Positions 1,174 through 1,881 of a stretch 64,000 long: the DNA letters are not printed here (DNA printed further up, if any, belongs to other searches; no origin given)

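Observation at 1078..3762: Identity cliff: near-identical leader block followed by a hypervariable mature region with an invariant 12-cysteine framework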

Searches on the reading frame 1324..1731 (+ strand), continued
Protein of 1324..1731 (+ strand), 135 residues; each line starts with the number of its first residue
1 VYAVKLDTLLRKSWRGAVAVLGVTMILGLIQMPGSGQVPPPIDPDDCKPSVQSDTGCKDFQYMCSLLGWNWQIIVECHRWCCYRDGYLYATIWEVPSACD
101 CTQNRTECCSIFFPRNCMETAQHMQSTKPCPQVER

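Call 62: find_encoding_contigs(protein=P0008, flank=10000, max_places=6)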
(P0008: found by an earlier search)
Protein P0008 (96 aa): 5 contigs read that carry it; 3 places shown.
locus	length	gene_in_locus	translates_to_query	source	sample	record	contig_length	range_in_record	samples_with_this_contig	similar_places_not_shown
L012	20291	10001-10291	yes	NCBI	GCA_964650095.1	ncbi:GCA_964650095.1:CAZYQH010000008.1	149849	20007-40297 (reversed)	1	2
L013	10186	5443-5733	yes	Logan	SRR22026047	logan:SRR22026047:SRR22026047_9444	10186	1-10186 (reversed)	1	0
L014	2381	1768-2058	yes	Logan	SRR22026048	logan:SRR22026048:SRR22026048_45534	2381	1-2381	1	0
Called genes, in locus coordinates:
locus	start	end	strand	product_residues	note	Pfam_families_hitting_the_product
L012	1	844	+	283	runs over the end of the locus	PF01791:DeoC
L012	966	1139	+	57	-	-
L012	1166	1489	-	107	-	-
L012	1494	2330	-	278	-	PF01048:PNP_UDP_1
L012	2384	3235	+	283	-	PF13650:Asp_protease_2 (faint)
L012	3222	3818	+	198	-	-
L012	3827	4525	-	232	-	PF02527:GidB, PF05175:MTS (weak)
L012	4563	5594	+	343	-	PF02885:Glycos_trans_3N, PF00591:Glycos_transf_3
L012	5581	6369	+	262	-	PF00218:IGPS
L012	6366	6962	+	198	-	PF00697:PRAI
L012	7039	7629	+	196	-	PF08281:Sigma70_r4_2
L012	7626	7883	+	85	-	PF13490:zf-HC2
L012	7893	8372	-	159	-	-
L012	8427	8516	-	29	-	-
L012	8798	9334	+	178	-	-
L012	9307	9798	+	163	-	-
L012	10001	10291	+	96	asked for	-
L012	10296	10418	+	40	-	-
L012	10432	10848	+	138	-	-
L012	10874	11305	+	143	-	-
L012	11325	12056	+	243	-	-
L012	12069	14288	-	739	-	PF14870:PSII_BNR (faint), PF15902:Sortilin-Vps10 (faint), PF02012:BNR (faint)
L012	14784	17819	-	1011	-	-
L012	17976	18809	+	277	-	PF00520:Ion_trans, PF08016:PKD_channel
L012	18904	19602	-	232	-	PF07963:N_methyl (weak)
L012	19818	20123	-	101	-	PF01883:FeS_assembly_P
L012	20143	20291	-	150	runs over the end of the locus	PF01592:NifU_N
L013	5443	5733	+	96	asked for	-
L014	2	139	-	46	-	?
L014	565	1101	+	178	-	-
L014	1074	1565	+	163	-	-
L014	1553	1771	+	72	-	-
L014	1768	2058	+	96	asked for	-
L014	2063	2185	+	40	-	-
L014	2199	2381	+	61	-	?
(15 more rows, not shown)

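Call 76: search_solved_structures(query=A4, max_evalue=10)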
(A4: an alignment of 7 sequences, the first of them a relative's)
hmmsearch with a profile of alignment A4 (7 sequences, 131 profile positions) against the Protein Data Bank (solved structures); distinct sequences matched with E-value up to 10: 3.
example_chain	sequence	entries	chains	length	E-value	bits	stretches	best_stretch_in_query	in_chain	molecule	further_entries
4idu_A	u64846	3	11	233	0.45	13.7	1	22-62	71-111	SBV nucleoprotein | Nucleocapsid protein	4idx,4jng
3zl9_A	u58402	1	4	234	0.45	13.7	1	22-62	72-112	NUCLEOCAPSID PROTEIN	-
7uq2_A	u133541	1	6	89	0.52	13.5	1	82-126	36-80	Vs.4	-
